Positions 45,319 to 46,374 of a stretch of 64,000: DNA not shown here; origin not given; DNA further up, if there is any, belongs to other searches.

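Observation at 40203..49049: Candidate peptidoglycan-scavenging system with SpmAB as the peptide importer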

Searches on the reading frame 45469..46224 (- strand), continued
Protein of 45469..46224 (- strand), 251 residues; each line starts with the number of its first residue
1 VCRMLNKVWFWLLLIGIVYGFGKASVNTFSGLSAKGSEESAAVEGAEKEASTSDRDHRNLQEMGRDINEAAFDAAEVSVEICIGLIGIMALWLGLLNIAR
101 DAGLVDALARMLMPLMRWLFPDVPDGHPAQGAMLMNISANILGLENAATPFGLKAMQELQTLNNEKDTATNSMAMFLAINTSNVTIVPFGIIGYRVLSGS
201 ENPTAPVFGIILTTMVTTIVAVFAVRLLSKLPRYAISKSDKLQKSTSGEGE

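Call 33: find_related_loci(query=A2, collection=metagenome_contigs, flank=8000)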
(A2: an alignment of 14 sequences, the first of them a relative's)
Query A2 (212 aa) in metagenome_contigs; peptide patterns used: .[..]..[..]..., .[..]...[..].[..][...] (x = any residue, [..] = any of these).
600 stretches matched a pattern (row limit reached: there are more); 495 encode a relative of the query (tblastn E <= 1e-3); the best 80 are kept; 80 distinct loci.
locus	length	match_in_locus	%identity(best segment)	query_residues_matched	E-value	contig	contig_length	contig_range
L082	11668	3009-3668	60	1-210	4e-74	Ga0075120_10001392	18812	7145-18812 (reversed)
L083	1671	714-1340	55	1-209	6e-77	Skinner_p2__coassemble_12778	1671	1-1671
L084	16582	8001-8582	56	1-194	1e-72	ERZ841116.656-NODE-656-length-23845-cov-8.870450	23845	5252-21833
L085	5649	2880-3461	56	1-194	1e-72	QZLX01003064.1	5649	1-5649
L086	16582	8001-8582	56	1-194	2e-71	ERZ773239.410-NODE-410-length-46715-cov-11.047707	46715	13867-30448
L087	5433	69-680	56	1-205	2e-71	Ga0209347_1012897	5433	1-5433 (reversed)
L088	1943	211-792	55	1-194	2e-73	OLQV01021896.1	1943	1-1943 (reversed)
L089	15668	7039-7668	51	1-211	1e-69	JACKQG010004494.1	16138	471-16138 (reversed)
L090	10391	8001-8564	54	1-188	2e-67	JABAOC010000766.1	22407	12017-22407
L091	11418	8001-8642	50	1-211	1e-66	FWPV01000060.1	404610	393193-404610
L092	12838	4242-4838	55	1-199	5e-66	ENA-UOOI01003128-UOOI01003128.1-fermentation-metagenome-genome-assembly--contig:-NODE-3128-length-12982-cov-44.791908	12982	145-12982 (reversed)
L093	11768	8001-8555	56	1-188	2e-65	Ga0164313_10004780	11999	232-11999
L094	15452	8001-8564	52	1-188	2e-65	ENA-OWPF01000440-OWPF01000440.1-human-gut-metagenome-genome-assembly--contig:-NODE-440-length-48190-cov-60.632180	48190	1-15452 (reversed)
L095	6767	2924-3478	56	1-188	3e-65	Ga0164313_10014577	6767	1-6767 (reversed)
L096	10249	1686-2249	56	1-188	1e-65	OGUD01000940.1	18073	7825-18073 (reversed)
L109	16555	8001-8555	54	1-188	1e-63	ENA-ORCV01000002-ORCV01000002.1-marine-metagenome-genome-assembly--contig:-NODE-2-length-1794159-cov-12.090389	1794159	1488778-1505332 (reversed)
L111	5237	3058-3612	53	1-188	2e-63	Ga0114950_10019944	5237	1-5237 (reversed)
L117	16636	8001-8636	48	1-211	1e-62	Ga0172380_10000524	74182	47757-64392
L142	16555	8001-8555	53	1-188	3e-61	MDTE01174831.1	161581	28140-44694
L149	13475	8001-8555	54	1-188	2e-60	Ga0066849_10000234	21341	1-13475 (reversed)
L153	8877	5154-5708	54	1-188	2e-60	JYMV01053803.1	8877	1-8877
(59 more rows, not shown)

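Call 36: search_protein_families(library=pfam, proteins=[L109:9246-10361:-, L094:9197-10609:+, L153:7096-8472:+, L095:439-1842:-, L111:1078-2061:+, L149:4991-5644:+, L086:5465-6640:-, L091:9141-10250:-, L142:9759-10907:+, L090:6419-7810:-], max_evalue=0.001)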
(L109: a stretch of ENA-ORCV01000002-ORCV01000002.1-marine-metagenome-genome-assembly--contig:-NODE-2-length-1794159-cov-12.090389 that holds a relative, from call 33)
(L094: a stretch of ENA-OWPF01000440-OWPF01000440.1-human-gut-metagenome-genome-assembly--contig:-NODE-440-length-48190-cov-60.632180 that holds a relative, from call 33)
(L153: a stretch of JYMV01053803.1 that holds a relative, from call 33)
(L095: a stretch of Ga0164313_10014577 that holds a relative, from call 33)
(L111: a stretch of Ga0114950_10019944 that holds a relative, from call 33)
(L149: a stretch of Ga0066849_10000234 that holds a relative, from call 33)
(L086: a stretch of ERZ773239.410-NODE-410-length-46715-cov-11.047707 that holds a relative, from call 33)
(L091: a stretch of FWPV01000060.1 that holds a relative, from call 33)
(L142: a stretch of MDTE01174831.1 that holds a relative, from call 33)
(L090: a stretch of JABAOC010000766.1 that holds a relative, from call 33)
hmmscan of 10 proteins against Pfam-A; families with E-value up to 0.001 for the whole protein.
L109:9246-10361:- (371 aa): 2 families
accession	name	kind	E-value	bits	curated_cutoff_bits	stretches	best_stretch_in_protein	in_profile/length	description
PF01168.26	Ala_racemase_N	-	2e-61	207.9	24.1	1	18-230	1-220/220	Alanine racemase, N-terminal domain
PF00842.27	Ala_racemase_C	-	5.1e-42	142.9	25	1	246-369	1-127/127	Alanine racemase, C-terminal domain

L094:9197-10609:+ (470 aa): 2 families
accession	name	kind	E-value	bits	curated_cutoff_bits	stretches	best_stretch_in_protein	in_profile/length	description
PF02113.21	Peptidase_S13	-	1.2e-72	245.6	22.8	1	36-463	6-439/444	D-Ala-D-Ala carboxypeptidase 3 (S13) family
PF13354.11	Beta-lactamase2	-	0.00093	19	22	0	50-106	1-57/214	Beta-lactamase enzyme family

L153:7096-8472:+ (458 aa): 2 families
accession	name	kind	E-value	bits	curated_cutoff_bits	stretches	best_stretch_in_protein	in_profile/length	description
PF13520.12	AA_permease_2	-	2.9e-54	185.1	27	1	8-436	1-408/427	Amino acid permease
PF00324.27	AA_permease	-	2e-29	103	24.6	1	15-439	4-431/470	Amino acid permease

L095:439-1842:- (467 aa): 2 families
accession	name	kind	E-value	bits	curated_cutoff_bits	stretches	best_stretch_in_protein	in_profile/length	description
PF12913.13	SH3_6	-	3.7e-13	49.3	27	1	164-209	5-53/53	SH3 domain (SH3b1 type)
PF00877.26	NLPC_P60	-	3.5e-11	43.4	23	1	328-409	1-74/105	NlpC/P60 family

L111:1078-2061:+ (327 aa): 1 family
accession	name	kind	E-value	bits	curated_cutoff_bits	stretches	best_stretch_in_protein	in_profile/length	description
PF01510.30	Amidase_2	-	1.1e-24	87.7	26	1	65-219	2-131/131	N-acetylmuramoyl-L-alanine amidase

L149:4991-5644:+ (217 aa): 2 families
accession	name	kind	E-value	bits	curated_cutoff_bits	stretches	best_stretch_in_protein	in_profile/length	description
PF00117.34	GATase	-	4.5e-14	53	22.8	1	50-189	40-179/190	Glutamine amidotransferase class-I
PF07722.19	Peptidase_C26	-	0.00098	19.4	20.5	0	79-182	98-219/219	Peptidase C26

L086:5465-6640:- (391 aa): 2 families
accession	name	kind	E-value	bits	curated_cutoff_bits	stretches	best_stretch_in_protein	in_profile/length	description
PF01546.33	Peptidase_M20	-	5.8e-37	128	24.6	1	72-380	1-199/206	Peptidase family M20/M25/M40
PF07687.19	M20_dimer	-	1.7e-16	60.5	21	1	186-278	8-100/107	Peptidase dimerisation domain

L091:9141-10250:- (369 aa): 5 families
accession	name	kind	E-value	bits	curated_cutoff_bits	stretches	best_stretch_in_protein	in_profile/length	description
PF14559.12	TPR_19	-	1.6e-10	41.6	25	0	258-316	1-51/68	Tetratricopeptide repeat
PF13428.12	TPR_14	-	4.1e-08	33.6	23.5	0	219-254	6-41/44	Tetratricopeptide repeat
PF13432.12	TPR_16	-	4.2e-07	30.7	32.7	0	197-247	15-64/65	Tetratricopeptide repeat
PF13174.12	TPR_6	-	4.3e-05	24.3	26.3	0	293-314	3-24/33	Tetratricopeptide repeat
PF13424.12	TPR_12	-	0.0002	21.9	30.1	0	253-313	8-68/77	Tetratricopeptide repeat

L142:9759-10907:+ (382 aa): 3 families
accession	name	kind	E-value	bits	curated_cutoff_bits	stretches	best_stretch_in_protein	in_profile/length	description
PF00877.26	NLPC_P60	-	4.1e-24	85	23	1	267-360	1-93/105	NlpC/P60 family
PF08239.17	SH3_3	-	1.4e-09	38.5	27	1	120-168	3-52/54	Bacterial SH3 domain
PF18348.7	SH3_16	-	3.4e-09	36.8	25.8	1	122-169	1-49/49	Bacterial dipeptidyl-peptidase Sh3 domain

L090:6419-7810:- (463 aa): 2 families
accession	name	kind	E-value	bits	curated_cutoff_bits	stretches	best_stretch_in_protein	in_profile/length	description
PF02913.24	FAD-oxidase_C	-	1.6e-58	198.8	21.2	1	218-458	2-248/248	FAD linked oxidases, C-terminal domain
PF01565.28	FAD_binding_4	-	1.7e-44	151.4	26.4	1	42-181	1-139/139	FAD binding domain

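Call 46: find_homologous_proteins(query=L109:7998-8609:+, max_evalue=1e-10)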
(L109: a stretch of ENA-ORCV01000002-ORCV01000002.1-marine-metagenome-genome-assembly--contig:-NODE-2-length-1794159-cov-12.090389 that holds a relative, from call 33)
Query L109:7998-8609:+ (203 aa): 7999 proteins with E <= 1e-10 among 8000 candidates; the best 120 are listed.
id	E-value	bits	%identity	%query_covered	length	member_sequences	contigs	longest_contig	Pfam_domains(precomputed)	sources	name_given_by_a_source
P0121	2.7e-114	397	95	100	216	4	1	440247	PF07670.20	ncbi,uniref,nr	ncbi:nucleoside recognition protein [Marinihelvus fidelis]|uniref:Nucleoside recognition protein n=1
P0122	4.3e-110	384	89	100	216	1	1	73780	PF07670.20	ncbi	-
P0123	3.5e-100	351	84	100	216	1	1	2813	PF07670.20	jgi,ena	-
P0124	1.6e-98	346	84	100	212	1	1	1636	PF07670.20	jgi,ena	-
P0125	4.4e-98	345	84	99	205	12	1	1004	PF07670.20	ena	-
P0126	6.2e-98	344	84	99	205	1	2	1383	PF07670.20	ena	-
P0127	1.3e-97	343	83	100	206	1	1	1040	PF07670.20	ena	-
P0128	1.8e-97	343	85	97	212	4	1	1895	PF07670.20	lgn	-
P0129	4.0e-97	341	83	99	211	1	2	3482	PF07670.20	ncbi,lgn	-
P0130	6.4e-97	341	81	100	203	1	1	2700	PF07670.20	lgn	-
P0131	8.0e-97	341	85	96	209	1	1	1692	PF07670.20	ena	-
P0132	1.5e-96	340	83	98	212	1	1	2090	PF07670.20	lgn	-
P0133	1.6e-96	340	85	96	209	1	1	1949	PF07670.20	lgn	-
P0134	1.6e-96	340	85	96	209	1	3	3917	PF07670.20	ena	-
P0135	2.4e-96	339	85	96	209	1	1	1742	PF07670.20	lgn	-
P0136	2.5e-96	339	85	96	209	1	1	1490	PF07670.20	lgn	-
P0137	2.9e-96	339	85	96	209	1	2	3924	PF07670.20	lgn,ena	-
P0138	3.1e-96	339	80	100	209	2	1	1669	PF07670.20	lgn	-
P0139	3.6e-96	338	80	100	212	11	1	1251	PF07670.20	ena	-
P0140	6.1e-96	338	83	98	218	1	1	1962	PF07670.20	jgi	-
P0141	9.7e-96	337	81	100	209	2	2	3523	PF07670.20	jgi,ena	jgi:spore maturation protein A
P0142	1.1e-95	337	85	94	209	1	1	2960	PF07670.20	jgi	-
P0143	1.2e-95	337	82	98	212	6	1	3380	PF07670.20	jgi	-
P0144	1.2e-95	337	81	100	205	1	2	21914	PF07670.20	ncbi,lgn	-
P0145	2.9e-95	335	80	100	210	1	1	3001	PF07670.20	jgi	jgi:spore maturation protein A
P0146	3.1e-95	335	84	96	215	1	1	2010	PF07670.20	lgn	-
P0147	3.2e-95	335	83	99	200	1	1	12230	PF07670.20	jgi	jgi:spore maturation protein A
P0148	4.1e-95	335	83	99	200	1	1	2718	PF07670.20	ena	-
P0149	5.6e-95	334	81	100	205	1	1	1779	PF07670.20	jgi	-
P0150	7.1e-95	334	79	100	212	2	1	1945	PF07670.20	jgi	jgi:spore maturation protein A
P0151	8.8e-95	334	83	99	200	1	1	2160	PF07670.20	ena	-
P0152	9.7e-95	334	81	100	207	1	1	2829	PF07670.20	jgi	-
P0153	1.1e-94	334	83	99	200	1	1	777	PF07670.20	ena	-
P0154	1.2e-94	333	83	99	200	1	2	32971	PF07670.20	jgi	jgi:spore maturation protein A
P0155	1.3e-94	333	81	100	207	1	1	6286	PF07670.20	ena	-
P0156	1.9e-94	333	81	100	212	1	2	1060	PF07670.20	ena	-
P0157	2.0e-94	333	81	100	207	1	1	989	PF07670.20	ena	-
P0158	2.0e-94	333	81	100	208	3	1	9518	PF07670.20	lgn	-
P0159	2.4e-94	332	82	100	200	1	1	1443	PF07670.20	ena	-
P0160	2.6e-94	332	85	95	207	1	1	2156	PF07670.20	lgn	-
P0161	2.6e-94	332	84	96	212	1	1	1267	PF07670.20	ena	-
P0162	5.0e-94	331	82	100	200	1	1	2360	PF07670.20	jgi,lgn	jgi:spore maturation protein A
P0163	5.1e-94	331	82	99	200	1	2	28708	PF07670.20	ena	-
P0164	6.5e-94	331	84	95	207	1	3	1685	PF07670.20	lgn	-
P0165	6.9e-94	331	83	98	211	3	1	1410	PF07670.20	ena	-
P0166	7.4e-94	331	84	95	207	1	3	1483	PF07670.20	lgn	-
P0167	1.0e-93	330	83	99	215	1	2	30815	PF07670.20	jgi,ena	jgi:spore maturation protein A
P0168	1.3e-93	330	80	99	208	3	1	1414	PF07670.20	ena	-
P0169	1.3e-93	330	84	94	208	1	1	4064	PF07670.20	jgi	jgi:spore maturation protein A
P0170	1.7e-93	330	84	96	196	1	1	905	PF07670.20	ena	-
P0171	1.9e-93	330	80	100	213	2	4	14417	PF07670.20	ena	-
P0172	2.0e-93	329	80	100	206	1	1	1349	PF07670.20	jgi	jgi:spore maturation protein A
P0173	2.4e-93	329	84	95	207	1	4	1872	PF07670.20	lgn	-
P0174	2.4e-93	329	81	100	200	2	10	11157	PF07670.20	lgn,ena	-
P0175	2.5e-93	329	83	99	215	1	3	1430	PF07670.20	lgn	-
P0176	2.6e-93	329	79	100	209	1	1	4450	PF07670.20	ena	-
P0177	3.7e-93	329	80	100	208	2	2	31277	PF07670.20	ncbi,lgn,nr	ncbi:MAG: nucleoside recognition protein [Gammaproteobacteria bacterium]|nr:nucleoside recognition p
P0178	3.8e-93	329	80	100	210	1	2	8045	PF07670.20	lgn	-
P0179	3.9e-93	328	81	100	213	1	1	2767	PF07670.20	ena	-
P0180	5.4e-93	328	80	100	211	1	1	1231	PF07670.20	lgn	-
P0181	5.6e-93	328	81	98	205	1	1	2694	PF07670.20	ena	-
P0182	5.7e-93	328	82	100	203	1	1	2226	PF07670.20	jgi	-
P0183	5.8e-93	328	80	100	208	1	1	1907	PF07670.20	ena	-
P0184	6.0e-93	328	82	99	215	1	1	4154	PF07670.20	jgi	jgi:spore maturation protein A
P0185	6.1e-93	328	80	100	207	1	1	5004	PF07670.20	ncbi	-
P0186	6.6e-93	328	82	99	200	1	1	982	PF07670.20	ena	-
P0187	8.3e-93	327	83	95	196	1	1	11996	PF07670.20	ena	-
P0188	8.3e-93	327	81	100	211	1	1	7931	PF07670.20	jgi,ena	jgi:spore maturation protein A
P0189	9.9e-93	327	80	100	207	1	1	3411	PF07670.20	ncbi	-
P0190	1.3e-92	327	80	98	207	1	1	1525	PF07670.20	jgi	-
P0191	1.4e-92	327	81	99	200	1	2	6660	PF07670.20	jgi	jgi:spore maturation protein A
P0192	1.4e-92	327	84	94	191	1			PF07670.20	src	-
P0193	1.4e-92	327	80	98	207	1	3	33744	PF07670.20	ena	-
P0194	1.4e-92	327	81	98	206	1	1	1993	PF07670.20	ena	-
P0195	1.5e-92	327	79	98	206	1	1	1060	PF07670.20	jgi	jgi:spore maturation protein A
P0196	1.6e-92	326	83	95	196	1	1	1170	PF07670.20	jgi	-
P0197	1.7e-92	326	81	99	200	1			PF07670.20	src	-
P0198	1.8e-92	326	84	95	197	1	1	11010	PF07670.20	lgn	-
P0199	1.9e-92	326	80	100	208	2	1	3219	PF07670.20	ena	-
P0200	2.2e-92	326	81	100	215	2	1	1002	PF07670.20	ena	-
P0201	2.3e-92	326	83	96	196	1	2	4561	PF07670.20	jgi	-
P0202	2.4e-92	326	79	98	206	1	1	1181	PF07670.20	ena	-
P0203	2.7e-92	326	81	100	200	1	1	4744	PF07670.20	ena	-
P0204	2.8e-92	326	78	100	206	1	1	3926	PF07670.20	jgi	jgi:spore maturation protein A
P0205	3.2e-92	326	83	96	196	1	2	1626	PF07670.20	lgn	-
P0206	3.2e-92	326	82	95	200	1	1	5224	PF07670.20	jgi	jgi:spore maturation protein A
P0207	3.5e-92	325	82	99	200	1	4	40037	PF07670.20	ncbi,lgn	-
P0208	3.6e-92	325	83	96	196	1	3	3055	PF07670.20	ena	-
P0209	3.8e-92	325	82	96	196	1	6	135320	PF07670.20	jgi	-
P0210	4.1e-92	325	82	96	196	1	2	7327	PF07670.20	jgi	-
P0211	4.1e-92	325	80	99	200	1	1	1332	PF07670.20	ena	-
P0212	4.4e-92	325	80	98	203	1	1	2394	PF07670.20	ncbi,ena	-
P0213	4.4e-92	325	81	99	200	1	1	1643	PF07670.20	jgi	jgi:spore maturation protein A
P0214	4.6e-92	325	80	100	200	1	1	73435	PF07670.20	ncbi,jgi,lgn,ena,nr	ncbi:MAG: nucleoside recognition protein [Gammaproteobacteria bacterium]|nr:nucleoside recognition p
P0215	4.8e-92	325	82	99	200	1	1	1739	PF07670.20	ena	-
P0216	5.0e-92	325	83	96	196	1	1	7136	PF07670.20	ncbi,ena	-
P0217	5.2e-92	325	80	98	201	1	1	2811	PF07670.20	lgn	-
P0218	5.2e-92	325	83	96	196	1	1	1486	PF07670.20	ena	-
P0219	5.3e-92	325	81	99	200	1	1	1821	PF07670.20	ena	-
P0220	6.1e-92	325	81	100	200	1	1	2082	PF07670.20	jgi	jgi:spore maturation protein A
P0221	6.5e-92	324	82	96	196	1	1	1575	PF07670.20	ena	-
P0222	6.6e-92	324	79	100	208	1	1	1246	PF07670.20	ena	-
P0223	6.7e-92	324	83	96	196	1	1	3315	PF07670.20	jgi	-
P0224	7.3e-92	324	82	96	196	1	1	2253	PF07670.20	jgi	-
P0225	7.4e-92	324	81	100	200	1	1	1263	PF07670.20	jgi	jgi:spore maturation protein A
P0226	7.9e-92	324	83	95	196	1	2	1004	PF07670.20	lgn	-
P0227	8.2e-92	324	80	98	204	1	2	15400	PF07670.20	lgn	-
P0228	8.4e-92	324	83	96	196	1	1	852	PF07670.20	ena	-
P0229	8.8e-92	324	84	95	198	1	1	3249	PF07670.20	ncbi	-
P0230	8.9e-92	324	80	99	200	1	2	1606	PF07670.20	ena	-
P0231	9.3e-92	324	80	99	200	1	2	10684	PF07670.20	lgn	-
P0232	9.8e-92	324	81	100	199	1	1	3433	PF07670.20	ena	-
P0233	1.0e-91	324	83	94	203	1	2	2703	PF07670.20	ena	-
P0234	1.0e-91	324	81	95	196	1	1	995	PF07670.20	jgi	-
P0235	1.0e-91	324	83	95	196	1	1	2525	PF07670.20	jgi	-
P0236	1.0e-91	324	83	96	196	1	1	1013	PF07670.20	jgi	jgi:spore maturation protein A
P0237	1.1e-91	324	79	100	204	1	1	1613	PF07670.20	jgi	jgi:spore maturation protein A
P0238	1.1e-91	324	83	95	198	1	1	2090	PF07670.20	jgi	jgi:spore maturation protein A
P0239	1.1e-91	324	81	99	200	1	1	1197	PF07670.20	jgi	-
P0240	1.1e-91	324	80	100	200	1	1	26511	PF07670.20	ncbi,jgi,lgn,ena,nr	ncbi:MAG: nucleoside recognition protein [Gammaproteobacteria bacterium]|nr:nucleoside recognition p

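Call 47: find_encoding_contigs(protein=P0121, flank=10000, max_places=2)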
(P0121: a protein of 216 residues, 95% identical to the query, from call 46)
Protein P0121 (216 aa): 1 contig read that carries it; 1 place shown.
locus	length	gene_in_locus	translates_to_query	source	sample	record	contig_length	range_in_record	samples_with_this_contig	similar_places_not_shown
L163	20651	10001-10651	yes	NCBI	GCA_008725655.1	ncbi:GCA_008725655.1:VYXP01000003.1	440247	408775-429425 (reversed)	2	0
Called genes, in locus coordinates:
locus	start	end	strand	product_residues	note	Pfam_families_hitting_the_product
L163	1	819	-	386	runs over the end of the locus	PF22643:NagA_N (weak), PF07969:Amidohydro_3 (faint), PF01979:Amidohydro_1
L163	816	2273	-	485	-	PF00474:SSF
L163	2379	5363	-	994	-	PF13620:CarboxypepD_reg, PF13715:CarbopepD_reg_2 (weak), PF17210:SdrD_B (weak), PF00593:TonB_dep_Rec_b-barrel (weak)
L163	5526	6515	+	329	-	PF01510:Amidase_2, PF01471:PG_binding_1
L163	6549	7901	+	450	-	PF12913:SH3_6, PF00877:NLPC_P60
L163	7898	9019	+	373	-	PF02746:MR_MLE_N, PF13378:MR_MLE_C, PF07476:MAAL_C (faint)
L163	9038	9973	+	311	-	PF02016:Peptidase_S66, PF17676:Peptidase_S66C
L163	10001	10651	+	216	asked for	PF07670:Gate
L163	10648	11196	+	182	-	PF07670:Gate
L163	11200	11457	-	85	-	PF05016:ParE_toxin (weak)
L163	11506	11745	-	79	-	PF09720:Unstab_antitox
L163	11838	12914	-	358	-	PF01168:Ala_racemase_N, PF14031:D-ser_dehydrat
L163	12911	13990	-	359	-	PF01168:Ala_racemase_N, PF00842:Ala_racemase_C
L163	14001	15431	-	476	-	PF13520:AA_permease_2, PF00324:AA_permease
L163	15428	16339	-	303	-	PF01177:Asp_Glu_race (weak)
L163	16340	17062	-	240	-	PF00246:Peptidase_M14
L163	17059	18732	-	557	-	PF00144:Beta-lactamase, PF11954:DUF3471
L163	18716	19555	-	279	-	PF01418:HTH_6, PF13580:SIS_2 (faint), PF01380:SIS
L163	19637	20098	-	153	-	PF11026:DUF2721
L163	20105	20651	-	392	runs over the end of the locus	PF07969:Amidohydro_3 (faint), PF01979:Amidohydro_1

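Call 48: find_encoding_contigs(protein=P0029, flank=10000, max_places=2)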
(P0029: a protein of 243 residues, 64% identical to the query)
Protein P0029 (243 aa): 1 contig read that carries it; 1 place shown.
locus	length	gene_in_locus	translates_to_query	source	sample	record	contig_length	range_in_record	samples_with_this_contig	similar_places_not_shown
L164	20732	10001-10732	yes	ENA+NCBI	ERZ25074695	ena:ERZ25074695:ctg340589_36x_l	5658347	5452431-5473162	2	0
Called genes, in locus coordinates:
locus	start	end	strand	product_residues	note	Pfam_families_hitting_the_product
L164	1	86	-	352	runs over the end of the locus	-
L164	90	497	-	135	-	-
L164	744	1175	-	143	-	-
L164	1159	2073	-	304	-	PF07963:N_methyl (weak), PF07596:SBP_bac_10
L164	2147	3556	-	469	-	PF02614:UxaC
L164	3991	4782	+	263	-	PF24517:CBM96 (faint)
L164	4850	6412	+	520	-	-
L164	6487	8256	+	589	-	PF03553:Na_H_antiporter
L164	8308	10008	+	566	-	PF00246:Peptidase_M14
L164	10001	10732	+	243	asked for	PF07670:Gate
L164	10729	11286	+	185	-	PF07670:Gate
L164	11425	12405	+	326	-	PF02016:Peptidase_S66, PF17676:Peptidase_S66C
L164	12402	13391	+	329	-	PF00291:PALP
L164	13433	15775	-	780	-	PF00144:Beta-lactamase, PF07075:NamZ_N, PF20732:NamZ_C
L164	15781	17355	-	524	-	PF00474:SSF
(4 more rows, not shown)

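Call 58: predict_structure(alignment_id=A3)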
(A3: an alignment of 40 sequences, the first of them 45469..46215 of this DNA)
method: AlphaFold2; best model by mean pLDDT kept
length: 248 residues; sequences in the alignment: 40
mean_pLDDT: 73.0   pTM: 0.53
mean pLDDT of the five models: 73.0, 69.4, 68.4, 68.1, 66.2
residues with pLDDT >= 90: 11; 70-90: 160; 50-70: 52; < 50: 25
segments of 3 or more residues with pLDDT < 50: 32-51, 245-248
pLDDT, mean of each block of 10 residues (from residue 1): 74 81 70 45 43 65 74 69 74 79 82 89 89 82 81 90 85 82 66 69 68 80 80 57 49
secondary structure, 60 per line:
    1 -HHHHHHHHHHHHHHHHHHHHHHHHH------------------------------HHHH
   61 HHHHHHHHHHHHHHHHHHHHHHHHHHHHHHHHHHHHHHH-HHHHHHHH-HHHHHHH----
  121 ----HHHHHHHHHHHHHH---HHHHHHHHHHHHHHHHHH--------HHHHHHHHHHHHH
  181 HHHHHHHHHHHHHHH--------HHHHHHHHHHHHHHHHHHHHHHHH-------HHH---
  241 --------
elements in order: H2-26 H57-99 H101-108 H110-116 H125-138 H142-159 H168-195 H204-227
